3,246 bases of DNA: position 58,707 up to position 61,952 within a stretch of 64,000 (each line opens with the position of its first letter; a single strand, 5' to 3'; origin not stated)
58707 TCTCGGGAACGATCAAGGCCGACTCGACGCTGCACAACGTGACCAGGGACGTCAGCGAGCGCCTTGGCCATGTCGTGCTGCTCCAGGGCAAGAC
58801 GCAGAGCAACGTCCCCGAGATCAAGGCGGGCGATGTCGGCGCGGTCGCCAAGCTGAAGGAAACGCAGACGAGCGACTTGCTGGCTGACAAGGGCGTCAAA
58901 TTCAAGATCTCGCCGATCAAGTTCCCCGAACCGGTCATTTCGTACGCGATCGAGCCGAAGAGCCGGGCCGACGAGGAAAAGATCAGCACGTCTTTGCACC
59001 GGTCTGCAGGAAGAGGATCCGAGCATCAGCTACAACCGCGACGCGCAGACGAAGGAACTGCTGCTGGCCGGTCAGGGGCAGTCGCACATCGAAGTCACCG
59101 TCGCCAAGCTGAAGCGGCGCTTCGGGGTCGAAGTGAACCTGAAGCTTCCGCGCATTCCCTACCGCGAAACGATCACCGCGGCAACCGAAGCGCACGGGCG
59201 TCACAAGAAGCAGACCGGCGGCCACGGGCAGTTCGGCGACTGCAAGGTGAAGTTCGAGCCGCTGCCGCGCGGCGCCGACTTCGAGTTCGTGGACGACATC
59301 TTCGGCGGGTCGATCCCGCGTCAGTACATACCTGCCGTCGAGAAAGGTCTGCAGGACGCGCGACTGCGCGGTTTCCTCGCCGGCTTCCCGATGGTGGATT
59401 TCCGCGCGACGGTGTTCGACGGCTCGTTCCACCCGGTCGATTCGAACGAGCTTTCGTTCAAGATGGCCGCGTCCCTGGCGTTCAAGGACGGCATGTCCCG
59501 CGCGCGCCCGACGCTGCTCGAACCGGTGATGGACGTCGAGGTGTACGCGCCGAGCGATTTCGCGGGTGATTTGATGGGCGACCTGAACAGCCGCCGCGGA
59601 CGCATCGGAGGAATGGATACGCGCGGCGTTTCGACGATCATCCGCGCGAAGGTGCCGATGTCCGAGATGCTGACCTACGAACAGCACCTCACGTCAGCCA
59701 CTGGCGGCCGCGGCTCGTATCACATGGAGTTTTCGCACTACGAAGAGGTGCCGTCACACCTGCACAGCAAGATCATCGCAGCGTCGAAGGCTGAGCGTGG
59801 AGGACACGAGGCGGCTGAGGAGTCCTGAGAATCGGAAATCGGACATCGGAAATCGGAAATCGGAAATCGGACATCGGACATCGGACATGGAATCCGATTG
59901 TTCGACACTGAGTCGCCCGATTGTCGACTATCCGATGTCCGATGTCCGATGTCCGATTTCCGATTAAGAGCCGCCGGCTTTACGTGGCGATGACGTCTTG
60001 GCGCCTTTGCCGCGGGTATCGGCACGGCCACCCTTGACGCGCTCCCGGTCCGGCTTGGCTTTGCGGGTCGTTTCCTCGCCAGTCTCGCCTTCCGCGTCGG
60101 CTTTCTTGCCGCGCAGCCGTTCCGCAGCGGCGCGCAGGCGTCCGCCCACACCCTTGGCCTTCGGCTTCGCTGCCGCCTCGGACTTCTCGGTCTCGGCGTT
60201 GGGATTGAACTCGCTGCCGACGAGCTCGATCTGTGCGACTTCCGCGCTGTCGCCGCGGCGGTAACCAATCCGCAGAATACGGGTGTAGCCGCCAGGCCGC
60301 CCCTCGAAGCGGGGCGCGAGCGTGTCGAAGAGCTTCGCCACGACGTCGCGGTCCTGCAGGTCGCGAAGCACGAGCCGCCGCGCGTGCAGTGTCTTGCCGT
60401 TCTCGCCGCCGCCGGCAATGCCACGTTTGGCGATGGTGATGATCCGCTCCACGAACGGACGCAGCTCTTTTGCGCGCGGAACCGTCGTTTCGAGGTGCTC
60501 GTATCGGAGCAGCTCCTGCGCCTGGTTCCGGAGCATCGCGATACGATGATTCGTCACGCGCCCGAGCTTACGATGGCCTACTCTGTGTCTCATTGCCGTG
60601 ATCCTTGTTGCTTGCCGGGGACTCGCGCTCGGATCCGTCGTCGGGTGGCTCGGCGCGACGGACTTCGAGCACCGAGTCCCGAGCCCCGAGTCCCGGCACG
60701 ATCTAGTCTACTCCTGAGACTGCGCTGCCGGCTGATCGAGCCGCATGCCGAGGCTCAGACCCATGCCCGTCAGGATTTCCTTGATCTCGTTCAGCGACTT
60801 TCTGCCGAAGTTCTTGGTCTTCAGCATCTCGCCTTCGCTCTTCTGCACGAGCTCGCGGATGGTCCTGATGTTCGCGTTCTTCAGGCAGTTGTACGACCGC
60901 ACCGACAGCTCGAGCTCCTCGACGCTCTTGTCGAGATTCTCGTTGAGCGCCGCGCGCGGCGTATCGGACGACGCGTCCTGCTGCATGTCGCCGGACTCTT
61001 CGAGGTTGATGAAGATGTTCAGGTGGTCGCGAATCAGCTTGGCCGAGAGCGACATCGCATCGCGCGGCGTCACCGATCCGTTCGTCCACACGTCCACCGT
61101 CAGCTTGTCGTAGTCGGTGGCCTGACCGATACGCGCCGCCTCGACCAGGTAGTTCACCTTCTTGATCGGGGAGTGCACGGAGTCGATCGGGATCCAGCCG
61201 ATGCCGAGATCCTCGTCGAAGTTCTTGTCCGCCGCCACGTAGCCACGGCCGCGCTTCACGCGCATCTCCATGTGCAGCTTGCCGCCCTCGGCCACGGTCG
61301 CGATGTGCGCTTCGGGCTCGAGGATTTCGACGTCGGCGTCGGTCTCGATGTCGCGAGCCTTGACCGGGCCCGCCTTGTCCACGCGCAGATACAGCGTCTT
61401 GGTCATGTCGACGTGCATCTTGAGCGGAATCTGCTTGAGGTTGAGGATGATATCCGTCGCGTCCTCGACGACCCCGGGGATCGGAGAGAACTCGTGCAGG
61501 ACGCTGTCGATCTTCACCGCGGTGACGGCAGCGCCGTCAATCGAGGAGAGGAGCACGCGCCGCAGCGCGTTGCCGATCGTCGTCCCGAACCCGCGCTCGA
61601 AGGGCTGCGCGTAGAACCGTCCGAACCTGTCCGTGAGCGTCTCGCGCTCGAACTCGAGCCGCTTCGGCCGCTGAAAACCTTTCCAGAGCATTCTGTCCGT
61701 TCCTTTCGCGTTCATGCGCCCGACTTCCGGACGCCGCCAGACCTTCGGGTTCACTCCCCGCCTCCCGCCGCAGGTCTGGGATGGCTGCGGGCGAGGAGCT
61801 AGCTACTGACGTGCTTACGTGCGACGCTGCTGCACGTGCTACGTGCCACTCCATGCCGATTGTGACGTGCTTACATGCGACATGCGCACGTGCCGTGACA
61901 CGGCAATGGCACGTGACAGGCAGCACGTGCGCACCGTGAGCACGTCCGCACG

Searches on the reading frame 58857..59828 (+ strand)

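Call 55: search_protein_families(library=pfam, max_evalue=0.0001, proteins=[window:58857-59828:+])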
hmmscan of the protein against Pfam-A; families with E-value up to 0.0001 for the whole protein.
window:58857-59828:+ (323 aa): 3 families
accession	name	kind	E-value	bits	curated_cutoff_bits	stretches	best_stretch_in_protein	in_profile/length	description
PF03764.24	EFG_IV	-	1e-40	138.7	24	1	98-216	1-120/121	Elongation factor G, domain IV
PF00679.30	EFG_C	-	6.7e-29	100.2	27.9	1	220-304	2-87/89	Elongation factor G C-terminus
PF14492.12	EFG_III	-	3.4e-15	56.3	27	1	50-96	28-74/75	Elongation Factor G, domain III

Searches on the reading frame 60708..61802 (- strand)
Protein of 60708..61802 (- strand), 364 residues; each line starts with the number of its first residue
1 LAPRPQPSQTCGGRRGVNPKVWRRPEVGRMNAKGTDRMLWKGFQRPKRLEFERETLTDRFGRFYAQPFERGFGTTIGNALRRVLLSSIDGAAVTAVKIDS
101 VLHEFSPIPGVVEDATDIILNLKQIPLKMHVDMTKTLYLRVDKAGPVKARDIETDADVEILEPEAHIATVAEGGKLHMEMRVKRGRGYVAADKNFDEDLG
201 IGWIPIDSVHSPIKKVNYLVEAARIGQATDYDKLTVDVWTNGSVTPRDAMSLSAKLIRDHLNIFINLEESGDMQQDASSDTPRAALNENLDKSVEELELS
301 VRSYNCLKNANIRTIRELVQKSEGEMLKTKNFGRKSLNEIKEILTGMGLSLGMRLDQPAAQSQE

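Call 55: search_protein_families(library=pfam, max_evalue=0.0001, proteins=[window:60708-61802:-])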
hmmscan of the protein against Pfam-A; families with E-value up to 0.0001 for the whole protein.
window:60708-61802:- (364 aa): 3 families
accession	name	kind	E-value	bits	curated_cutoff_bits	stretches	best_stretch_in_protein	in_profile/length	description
PF01000.31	RNA_pol_A_bac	-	2.1e-34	118.7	33.9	1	96-211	1-119/119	RNA polymerase Rpb3/RpoA insert domain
PF03118.21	RNA_pol_A_CTD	-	3.3e-28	97.6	23.8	1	286-345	7-66/67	Bacterial RNA polymerase, alpha chain C terminal domain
PF01193.29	RNA_pol_L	-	2.3e-24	85.3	24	1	67-261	2-74/74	RNA polymerase Rpb3/Rpb11 dimerisation domain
